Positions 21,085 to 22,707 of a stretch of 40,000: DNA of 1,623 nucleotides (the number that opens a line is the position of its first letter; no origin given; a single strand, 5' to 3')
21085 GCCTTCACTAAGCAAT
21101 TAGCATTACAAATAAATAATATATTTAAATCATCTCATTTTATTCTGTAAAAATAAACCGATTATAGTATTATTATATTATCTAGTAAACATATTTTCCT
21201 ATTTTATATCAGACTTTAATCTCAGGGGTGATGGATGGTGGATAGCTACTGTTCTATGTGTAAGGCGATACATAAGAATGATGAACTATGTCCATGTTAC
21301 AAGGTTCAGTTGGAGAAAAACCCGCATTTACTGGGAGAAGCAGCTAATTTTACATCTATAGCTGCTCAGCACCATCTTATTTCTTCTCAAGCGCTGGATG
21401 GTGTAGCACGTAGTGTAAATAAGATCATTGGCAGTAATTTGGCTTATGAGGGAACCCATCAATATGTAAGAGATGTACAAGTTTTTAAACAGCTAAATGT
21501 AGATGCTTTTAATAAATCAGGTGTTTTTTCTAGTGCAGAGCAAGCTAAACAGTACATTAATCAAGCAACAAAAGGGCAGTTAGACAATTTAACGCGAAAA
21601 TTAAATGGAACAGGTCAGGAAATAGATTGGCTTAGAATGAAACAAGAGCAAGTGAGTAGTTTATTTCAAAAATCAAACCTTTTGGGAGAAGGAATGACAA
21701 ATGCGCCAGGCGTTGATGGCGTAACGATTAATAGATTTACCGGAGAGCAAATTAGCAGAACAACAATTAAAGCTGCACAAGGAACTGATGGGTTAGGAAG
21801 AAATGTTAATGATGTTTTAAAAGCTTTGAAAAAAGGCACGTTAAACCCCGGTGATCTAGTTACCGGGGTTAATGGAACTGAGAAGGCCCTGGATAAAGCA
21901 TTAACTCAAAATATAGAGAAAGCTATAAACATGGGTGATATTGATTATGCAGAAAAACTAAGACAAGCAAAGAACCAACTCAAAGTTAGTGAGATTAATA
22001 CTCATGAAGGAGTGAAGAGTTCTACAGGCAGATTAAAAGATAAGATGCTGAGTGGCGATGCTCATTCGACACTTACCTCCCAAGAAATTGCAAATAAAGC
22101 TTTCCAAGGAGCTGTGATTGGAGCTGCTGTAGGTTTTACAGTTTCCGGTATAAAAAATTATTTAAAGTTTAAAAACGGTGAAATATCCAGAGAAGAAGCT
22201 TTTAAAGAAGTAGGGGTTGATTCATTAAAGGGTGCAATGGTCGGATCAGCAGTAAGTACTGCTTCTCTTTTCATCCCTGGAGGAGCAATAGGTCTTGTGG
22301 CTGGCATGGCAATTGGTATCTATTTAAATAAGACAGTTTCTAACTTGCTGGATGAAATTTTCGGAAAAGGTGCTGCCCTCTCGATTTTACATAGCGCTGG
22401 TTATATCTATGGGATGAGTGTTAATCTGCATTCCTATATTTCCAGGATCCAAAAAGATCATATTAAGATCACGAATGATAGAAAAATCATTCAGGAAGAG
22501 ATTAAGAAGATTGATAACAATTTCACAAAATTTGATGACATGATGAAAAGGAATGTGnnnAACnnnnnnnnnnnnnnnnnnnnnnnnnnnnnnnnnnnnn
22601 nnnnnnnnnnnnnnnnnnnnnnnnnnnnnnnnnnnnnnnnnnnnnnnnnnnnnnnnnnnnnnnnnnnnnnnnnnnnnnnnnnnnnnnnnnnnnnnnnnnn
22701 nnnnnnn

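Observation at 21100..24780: AT-rich two-gene operon of unrecognisable function: Cys-motif/glycine-zipper membrane protein plus Cys-rich beta-helix repeat protein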

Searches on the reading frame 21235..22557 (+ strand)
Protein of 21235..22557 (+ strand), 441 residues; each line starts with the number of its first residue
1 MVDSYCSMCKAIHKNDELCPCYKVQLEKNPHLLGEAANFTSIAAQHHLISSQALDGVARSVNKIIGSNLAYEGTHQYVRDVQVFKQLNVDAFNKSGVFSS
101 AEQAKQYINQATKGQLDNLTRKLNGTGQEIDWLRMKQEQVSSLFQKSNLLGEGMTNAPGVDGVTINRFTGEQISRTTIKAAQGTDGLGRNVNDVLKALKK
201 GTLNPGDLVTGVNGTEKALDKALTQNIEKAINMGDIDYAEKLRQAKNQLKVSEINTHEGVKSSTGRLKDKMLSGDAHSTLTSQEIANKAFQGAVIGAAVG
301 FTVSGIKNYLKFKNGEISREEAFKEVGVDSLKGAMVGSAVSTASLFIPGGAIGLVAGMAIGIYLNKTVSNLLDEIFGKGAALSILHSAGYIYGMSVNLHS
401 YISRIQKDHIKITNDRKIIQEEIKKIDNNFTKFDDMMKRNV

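Call 3: search_protein_families(library=pfam, proteins=[window:21235-22557:+], max_evalue=1)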
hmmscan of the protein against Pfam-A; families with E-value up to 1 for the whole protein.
window:21235-22557:+ (441 aa): 5 families
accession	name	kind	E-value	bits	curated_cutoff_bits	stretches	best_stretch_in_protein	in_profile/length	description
PF13488.11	Gly-zipper_Omp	-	0.014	15.7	25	1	333-364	10-42/46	Glycine zipper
PF18431.6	RNAse_A_bac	-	0.11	13.7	27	0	79-128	11-63/113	Bacterial CdiA-CT RNAse A domain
PF13441.11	Gly-zipper_YMGG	-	0.11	12.7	28.9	1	291-303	26-38/45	YMGG-like Gly-zipper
PF24024.1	DUF7336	-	0.16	12.3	25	1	89-113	12-36/60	Domain of unknown function (DUF7336)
PF23772.1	Phage_g100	-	0.17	13.4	27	1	71-110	62-104/105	Phage g100-like protein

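Call 4: search_protein_families(library=padloc, proteins=[window:21235-22557:+], max_evalue=1)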
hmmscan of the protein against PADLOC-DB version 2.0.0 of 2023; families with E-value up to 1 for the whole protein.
window:21235-22557:+ (441 aa): 1 family
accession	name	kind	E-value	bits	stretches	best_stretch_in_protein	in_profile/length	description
PDLC04409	PDC-M09B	-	4.4e-05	20.2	1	237-347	200-303/480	-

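Call 5: search_protein_families(library=ncbifam, proteins=[window:21235-22557:+], max_evalue=1)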
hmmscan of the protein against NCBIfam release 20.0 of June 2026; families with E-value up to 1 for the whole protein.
window:21235-22557:+ (441 aa): 3 families
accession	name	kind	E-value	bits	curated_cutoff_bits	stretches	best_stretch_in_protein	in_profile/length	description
NF053611.1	YiaD_Gzip_OmpA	equivalog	0.002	17.9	175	1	321-381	24-88/206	YiaD family glycine zipper/OmpA-like lipoprotein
NF038051.2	MamC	equivalog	0.043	14.1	100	1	293-360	13-79/97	magnetosome protein MamC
NF003114.0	PRK04032.1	equivalog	0.38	10.6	148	0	287-339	49-99/172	CDP-2,3-bis-(O-geranylgeranyl)-sn-glycerol synthase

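Call 8: find_homologous_proteins(query=window:21235-22557:+)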
Query window:21235-22557:+ (441 aa): 276 proteins with E <= 0.001 among 8000 candidates; the best 120 are listed.
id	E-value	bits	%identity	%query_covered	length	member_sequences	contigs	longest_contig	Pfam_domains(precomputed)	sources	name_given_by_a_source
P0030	8.3e-285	962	100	100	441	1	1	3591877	PF26373.1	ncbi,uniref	ncbi:hypothetical protein [Jeotgalibacillus malaysiensis]|uniref:hypothetical protein n=1 Tax=Jeotga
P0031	4.9e-182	624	62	98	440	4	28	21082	PF26373.1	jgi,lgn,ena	-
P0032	2.0e-180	618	62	99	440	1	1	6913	PF26373.1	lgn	-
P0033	5.3e-175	601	61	99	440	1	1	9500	PF26373.1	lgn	-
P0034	3.8e-174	598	59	99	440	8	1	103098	PF26373.1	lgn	-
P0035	1.5e-172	592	60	99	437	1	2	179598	PF26373.1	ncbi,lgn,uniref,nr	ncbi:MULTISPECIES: hypothetical protein [unclassified Bacillus (in: firmicutes)]|uniref:hypothetical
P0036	2.4e-172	592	60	99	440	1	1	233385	PF26373.1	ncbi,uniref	ncbi:hypothetical protein ABES02_00870 [Neobacillus pocheonensis]|uniref:hypothetical protein n=1 Ta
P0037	1.2e-170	586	61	99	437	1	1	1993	PF26373.1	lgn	-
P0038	1.8e-170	586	62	98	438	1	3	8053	PF26373.1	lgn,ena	-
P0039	2.3e-170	585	60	99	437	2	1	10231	PF26373.1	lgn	-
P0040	1.9e-168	579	61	98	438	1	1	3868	PF26373.1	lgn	-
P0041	1.8e-167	576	60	99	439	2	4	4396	PF26373.1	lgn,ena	-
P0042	2.9e-167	575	59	98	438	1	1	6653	-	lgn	-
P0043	4.9e-166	571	59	98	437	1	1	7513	PF26373.1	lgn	-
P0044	2.3e-165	569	59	98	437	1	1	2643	-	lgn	-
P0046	9.4e-162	557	57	99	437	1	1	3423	PF26373.1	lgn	-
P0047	6.5e-161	554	57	98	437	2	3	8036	PF26373.1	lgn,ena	-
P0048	8.0e-161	554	57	99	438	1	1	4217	PF26373.1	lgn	-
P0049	1.8e-159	549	58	98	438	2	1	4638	PF26373.1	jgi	jgi:hypothetical protein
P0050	3.1e-158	545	59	96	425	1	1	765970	PF26373.1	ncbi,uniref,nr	ncbi:hypothetical protein LCM10_09390 [Rossellomorea aquimaris]|uniref:hypothetical protein n=1 Tax=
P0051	7.0e-157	541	57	100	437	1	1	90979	PF26373.1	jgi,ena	-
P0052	9.4e-154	531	57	96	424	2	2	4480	PF26373.1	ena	-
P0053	1.0e-150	521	55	98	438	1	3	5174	PF26373.1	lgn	-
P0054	2.5e-148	513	57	94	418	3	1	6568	PF26373.1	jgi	-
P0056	7.7e-147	508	58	92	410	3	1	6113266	PF26373.1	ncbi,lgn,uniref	ncbi:hypothetical protein MHH52_10395 [Paenibacillus sp. FSL K6-0276]|uniref:hypothetical protein n=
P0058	9.3e-146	504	52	98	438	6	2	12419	PF26373.1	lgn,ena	-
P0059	2.6e-143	496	54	97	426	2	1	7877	PF26373.1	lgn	-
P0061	5.0e-140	485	53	98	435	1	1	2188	PF26373.1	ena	-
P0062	5.7e-140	485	50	98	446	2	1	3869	PF26373.1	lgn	-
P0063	3.1e-138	479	52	98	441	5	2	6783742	PF26373.1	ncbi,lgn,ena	ncbi:hypothetical protein ACVWWS_002187 [Pseudomonas chlororaphis]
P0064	2.1e-137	477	52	98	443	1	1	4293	PF26373.1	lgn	-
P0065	5.0e-137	475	53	98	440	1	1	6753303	PF26373.1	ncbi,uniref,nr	ncbi:hypothetical protein LOY55_09785 [Pseudomonas sp. B21-040]|uniref:hypothetical protein n=1 Tax=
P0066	9.0e-136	471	52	99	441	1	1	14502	PF26373.1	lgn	-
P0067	8.3e-134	465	52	99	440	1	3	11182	PF26373.1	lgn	-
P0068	2.0e-132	460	49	99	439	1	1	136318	PF26373.1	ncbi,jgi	jgi:hypothetical protein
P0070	3.9e-130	453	49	99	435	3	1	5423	PF26373.1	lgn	-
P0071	7.8e-130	452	50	98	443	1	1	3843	PF26373.1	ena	-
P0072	7.8e-129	448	53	93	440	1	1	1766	PF26373.1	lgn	-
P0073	2.3e-126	440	50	94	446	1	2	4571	PF26373.1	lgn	-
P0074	5.4e-126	439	48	99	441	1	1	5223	PF26373.1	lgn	-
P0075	6.6e-126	439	48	98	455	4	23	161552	PF26373.1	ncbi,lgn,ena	-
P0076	1.6e-125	438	48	98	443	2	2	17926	PF26373.1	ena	-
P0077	2.4e-125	437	48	97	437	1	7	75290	PF26373.1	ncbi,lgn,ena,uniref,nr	ncbi:hypothetical protein BUZ85_12820 [Mammaliicoccus sciuri]|uniref:hypothetical protein n=1 Tax=Ma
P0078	3.9e-125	436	48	97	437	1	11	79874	PF26373.1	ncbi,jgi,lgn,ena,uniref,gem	ncbi:hypothetical protein [Mammaliicoccus sciuri]|uniref:hypothetical protein n=1 Tax=Mammaliicoccus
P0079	1.9e-124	434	48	97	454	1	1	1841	PF26373.1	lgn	-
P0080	2.6e-124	434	54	89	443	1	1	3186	PF26373.1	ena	-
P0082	4.9e-124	433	47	97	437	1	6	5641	PF26373.1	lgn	-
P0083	5.5e-124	433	49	98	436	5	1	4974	PF26373.1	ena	-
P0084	6.4e-124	432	51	91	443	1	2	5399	PF26373.1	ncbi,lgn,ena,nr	ncbi:MAG: hypothetical protein IKC01_06705 [Clostridia bacterium]|nr:hypothetical protein [Clostridi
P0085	6.9e-124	432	49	98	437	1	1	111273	PF26373.1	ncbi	-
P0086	1.1e-123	431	49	92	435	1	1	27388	PF26373.1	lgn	-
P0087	1.1e-123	431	47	97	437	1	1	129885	PF26373.1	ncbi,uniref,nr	ncbi:hypothetical protein [Mammaliicoccus sciuri]|uniref:hypothetical protein n=1 Tax=Mammaliicoccus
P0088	1.8e-123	431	47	98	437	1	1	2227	PF26373.1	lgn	-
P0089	2.0e-123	431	46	97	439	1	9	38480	PF26373.1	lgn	-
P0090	5.4e-123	429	49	96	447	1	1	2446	PF26373.1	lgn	-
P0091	5.7e-123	429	51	90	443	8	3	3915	PF26373.1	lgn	-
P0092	6.6e-123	429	49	97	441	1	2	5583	PF26373.1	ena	-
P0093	1.3e-122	428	49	93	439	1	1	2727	PF26373.1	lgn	-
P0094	2.2e-122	427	46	97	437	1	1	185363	PF26373.1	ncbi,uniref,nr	ncbi:hypothetical protein NGC02_01540 [Mammaliicoccus sciuri]|uniref:hypothetical protein n=1 Tax=Ma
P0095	2.7e-122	427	49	93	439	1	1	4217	PF26373.1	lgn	-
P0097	4.2e-122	426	48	96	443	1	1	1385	PF26373.1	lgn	-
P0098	5.3e-122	426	47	97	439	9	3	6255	PF26373.1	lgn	-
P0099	5.9e-122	426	47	98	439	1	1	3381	PF26373.1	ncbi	-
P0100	6.9e-122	426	48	97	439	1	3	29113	PF26373.1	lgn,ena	-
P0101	8.6e-122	425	46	98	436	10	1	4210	PF26373.1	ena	-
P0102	9.5e-122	425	48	93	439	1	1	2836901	PF26373.1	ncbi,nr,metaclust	ncbi:hypothetical protein BE24_12345 [Staphylococcus xylosus]|nr:hypothetical protein BE24_12345 [St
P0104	1.4e-121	425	48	96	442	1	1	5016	PF26373.1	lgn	-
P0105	1.7e-121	424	49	93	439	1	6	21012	PF26373.1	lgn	-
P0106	1.7e-121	424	49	93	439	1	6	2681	PF26373.1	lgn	-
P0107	4.2e-121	423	47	99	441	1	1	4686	PF26373.1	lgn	-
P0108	4.5e-121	423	49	93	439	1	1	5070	PF26373.1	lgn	-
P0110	6.0e-121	423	46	98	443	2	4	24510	PF26373.1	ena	-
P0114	2.0e-120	421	46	99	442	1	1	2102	PF26373.1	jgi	jgi:hypothetical protein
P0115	2.4e-120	421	47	98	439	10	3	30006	PF26373.1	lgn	-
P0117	1.0e-119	418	49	91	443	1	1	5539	PF26373.1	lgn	-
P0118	5.4e-119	416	46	99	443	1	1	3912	PF26373.1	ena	-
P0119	7.7e-119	416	48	98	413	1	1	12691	PF26373.1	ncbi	-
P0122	1.8e-117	411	46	98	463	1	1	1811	PF26373.1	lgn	-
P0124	2.1e-117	411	45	99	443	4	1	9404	PF26373.1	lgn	-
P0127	4.7e-117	410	46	96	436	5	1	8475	PF26373.1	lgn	-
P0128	6.3e-117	409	47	95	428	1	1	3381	PF26373.1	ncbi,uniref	ncbi:hypothetical protein [Staphylococcus saprophyticus]|uniref:hypothetical protein n=1 Tax=Staphyl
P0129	9.8e-117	409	46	99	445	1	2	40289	PF26373.1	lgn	-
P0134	1.3e-115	405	47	98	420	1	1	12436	PF26373.1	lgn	-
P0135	1.6e-115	405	46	99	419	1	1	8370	PF26373.1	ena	-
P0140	5.5e-114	400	47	98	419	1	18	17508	PF26373.1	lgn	-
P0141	1.3e-113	398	48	95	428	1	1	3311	PF26373.1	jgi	jgi:hypothetical protein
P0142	1.6e-113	398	45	95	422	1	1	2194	PF26373.1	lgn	-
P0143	1.6e-113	398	43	99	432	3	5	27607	PF26373.1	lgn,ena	-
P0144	2.9e-113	397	46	99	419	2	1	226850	PF26373.1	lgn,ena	-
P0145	4.1e-113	397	45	98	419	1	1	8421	PF26373.1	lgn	-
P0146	5.8e-113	396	48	91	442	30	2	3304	PF26373.1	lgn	-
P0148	1.0e-112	395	45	98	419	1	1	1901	PF26373.1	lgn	-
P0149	1.7e-112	395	45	98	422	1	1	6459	PF26373.1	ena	-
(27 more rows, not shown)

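Call 9: find_encoding_contigs(protein=P0036, flank=8000, max_places=2)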
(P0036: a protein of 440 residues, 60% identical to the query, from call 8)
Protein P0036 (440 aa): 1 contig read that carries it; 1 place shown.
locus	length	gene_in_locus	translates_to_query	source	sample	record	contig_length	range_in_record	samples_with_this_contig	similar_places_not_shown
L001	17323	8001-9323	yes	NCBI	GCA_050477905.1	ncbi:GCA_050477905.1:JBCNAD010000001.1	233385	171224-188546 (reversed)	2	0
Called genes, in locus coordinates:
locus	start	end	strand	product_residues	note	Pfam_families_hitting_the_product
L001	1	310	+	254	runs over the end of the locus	PF01048:PNP_UDP_1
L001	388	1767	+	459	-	PF01979:Amidohydro_1, PF07969:Amidohydro_3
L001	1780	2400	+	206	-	PF00596:Aldolase_II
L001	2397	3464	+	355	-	PF01008:IF-2B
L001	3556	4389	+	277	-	PF02540:NAD_synthase (weak), PF06508:QueC (faint)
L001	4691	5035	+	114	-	PF26421:Avidin_like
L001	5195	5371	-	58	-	-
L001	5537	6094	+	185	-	PF06271:RDD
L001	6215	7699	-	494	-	PF00171:Aldedh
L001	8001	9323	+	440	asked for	PF26373:MamC (weak)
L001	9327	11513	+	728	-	-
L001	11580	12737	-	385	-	PF12802:MarR_2 (faint), PF13412:HTH_24 (weak), PF00480:ROK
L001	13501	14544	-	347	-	PF11553:DUF3231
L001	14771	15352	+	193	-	PF02698:DUF218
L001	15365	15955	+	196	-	PF05708:Peptidase_C92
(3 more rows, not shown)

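Call 10: find_encoding_contigs(protein=P0065, flank=8000, max_places=2)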
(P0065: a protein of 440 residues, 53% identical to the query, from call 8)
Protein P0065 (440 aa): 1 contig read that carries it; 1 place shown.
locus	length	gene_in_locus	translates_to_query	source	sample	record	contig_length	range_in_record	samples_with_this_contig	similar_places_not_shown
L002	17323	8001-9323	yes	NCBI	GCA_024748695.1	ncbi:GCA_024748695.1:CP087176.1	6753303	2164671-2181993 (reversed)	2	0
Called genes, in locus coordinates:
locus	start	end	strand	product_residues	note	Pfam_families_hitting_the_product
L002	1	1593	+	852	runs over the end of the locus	PF10145:PhageMin_Tail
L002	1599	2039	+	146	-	PF06995:Phage_P2_GpU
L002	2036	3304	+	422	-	PF05954:Phage_GPD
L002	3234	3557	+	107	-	PF10122:Zn_ribbon_Com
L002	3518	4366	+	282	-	PF00145:DNA_methylase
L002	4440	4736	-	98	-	-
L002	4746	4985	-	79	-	-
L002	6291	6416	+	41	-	-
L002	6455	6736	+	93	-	-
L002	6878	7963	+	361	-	PF13280:WYL, PF25583:WCX (weak)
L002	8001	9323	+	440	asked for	PF26373:MamC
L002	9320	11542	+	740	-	-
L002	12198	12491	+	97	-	PF11275:DUF3077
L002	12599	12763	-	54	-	-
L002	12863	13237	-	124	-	PF01381:HTH_3 (weak)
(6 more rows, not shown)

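Call 11: find_encoding_contigs(protein=P0078, flank=8000, max_places=4)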
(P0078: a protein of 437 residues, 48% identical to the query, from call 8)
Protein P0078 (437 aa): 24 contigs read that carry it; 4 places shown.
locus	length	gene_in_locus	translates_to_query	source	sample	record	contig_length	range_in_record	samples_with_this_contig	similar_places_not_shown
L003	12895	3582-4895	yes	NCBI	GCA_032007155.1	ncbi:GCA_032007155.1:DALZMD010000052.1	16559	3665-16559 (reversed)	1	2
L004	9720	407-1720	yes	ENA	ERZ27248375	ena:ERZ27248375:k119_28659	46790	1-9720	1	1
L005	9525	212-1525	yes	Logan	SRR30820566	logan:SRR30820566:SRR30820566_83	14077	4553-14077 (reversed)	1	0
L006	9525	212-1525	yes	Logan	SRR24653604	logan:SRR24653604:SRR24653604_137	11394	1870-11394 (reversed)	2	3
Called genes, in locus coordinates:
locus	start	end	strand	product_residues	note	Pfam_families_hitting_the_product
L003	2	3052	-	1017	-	?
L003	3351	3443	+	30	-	-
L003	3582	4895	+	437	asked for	PF26373:MamC (faint)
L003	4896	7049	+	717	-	-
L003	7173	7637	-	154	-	PF18862:ApeA_NTD1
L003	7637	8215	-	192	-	PF00239:Resolvase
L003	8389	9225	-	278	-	PF27000:PH_gly_zipper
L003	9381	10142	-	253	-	PF13392:HNH_3 (faint)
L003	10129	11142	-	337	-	-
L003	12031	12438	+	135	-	PF02498:Bro-N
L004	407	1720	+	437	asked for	PF26373:MamC (faint)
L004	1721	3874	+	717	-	-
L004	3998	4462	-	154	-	PF18862:ApeA_NTD1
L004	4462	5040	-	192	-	PF00239:Resolvase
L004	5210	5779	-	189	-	-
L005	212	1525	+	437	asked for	PF26373:MamC (faint)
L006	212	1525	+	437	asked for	PF26373:MamC (faint)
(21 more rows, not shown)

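Call 21: find_encoding_contigs(protein=P0144, flank=8000, max_places=2)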
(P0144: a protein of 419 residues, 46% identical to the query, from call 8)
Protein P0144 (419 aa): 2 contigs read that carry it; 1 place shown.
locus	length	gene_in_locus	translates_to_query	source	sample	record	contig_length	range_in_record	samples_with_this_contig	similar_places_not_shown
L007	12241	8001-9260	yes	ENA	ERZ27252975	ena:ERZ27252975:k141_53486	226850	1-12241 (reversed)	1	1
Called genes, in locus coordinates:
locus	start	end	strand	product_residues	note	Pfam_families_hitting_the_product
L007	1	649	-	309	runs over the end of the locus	PF09588:YqaJ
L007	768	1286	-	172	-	PF04002:RadC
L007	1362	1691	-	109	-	-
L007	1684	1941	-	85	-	PF02604:PhdYeFM_antitox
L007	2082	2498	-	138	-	-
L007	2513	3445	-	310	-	PF06067:DUF932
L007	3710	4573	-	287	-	-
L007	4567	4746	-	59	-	-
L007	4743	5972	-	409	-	PF13240:Zn_Ribbon_1 (faint)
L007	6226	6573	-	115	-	PF13560:HTH_31, PF12844:HTH_19, PF01381:HTH_3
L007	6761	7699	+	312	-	PF13280:WYL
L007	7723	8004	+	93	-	-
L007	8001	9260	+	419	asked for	PF26373:MamC (weak)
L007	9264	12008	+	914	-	-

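Call 22: find_encoding_contigs(protein=P0102, flank=8000, max_places=2)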
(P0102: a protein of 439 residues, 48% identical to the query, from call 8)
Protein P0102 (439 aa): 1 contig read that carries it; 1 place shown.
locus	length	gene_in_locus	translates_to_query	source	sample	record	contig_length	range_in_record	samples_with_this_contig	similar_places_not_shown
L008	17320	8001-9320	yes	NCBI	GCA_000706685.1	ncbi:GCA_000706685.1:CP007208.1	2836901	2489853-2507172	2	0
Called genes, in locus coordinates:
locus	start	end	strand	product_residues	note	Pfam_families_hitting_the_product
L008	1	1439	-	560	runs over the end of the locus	PF00239:Resolvase, PF07508:Recombinase, PF13408:Zn_ribbon_recom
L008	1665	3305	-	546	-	PF19263:DUF5906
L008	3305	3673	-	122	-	-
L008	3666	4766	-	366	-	PF00476:DNA_pol_A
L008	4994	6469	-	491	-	PF19504:DUF6038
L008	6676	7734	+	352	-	PF07510:GmrSD_C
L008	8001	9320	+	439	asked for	PF26373:MamC (faint)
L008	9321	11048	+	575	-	-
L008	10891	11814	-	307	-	PF03235:GmrSD_N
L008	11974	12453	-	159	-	PF02590:SPOUT_MTase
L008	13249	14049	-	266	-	PF00753:Lactamase_B, PF23023:Anti-Pycsar_Apyc1 (weak), PF16661:Lactamase_B_6 (faint), PF12706:Lactamase_B_2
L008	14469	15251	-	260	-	PF09648:YycI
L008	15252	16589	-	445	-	PF07435:YycH_N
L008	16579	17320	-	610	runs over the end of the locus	PF23846:Cache_WalK, PF00672:HAMP, PF00989:PAS (weak), PF13426:PAS_9 (weak), PF00512:HisKA, PF02518:HATPase_c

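Call 28: search_solved_structures(query=A2, max_evalue=1)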
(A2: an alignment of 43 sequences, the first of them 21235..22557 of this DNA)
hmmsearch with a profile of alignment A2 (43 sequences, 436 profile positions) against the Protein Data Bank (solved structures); distinct sequences matched with E-value up to 1: 0.

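Call 36: predict_structure(alignment_id=A2)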
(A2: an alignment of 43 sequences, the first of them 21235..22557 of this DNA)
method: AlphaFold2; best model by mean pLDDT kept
length: 441 residues; sequences in the alignment: 43
mean_pLDDT: 72.7   pTM: 0.54
mean pLDDT of the five models: 72.7, 72.1, 70.8, 69.2, 65.6
residues with pLDDT >= 90: 93; 70-90: 189; 50-70: 72; < 50: 87
segments of 3 or more residues with pLDDT < 50: 50-75, 281-296, 336-346, 348-359, 392-406
pLDDT, mean of each block of 10 residues (from residue 1): 71 80 86 74 58 44 37 53 82 84 93 93 91 69 69 65 77 89 85 90 90 93 96 95 95 89 89 79 40 45 83 82 73 50 45 39 67 77 59 40 50 77 84 74 46
secondary structure, 60 per line:
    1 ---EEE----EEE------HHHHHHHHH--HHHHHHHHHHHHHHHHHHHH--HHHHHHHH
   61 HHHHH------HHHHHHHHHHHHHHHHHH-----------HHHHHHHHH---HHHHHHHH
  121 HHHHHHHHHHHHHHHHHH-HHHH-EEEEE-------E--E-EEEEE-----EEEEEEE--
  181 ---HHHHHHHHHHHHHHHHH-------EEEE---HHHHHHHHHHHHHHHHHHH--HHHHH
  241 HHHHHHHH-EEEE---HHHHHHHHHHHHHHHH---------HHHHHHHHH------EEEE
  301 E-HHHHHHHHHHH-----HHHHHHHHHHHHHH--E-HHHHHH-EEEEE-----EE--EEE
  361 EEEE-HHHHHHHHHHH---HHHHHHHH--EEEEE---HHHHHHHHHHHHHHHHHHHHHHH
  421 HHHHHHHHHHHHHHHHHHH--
elements in order: E4-6 E11-13 H20-28 H31-50 H53-65 H72-89 H101-109 H113-138 H140-143 E145-149 E162-166 E172-178 H184-200 E208-211 H215-233 H236-248 E250-253 H257-272 H282-290 E297-301 H303-313 H319-332 H337-342 E344-348 E358-364 H366-376 H380-387 E390-394 H398-439
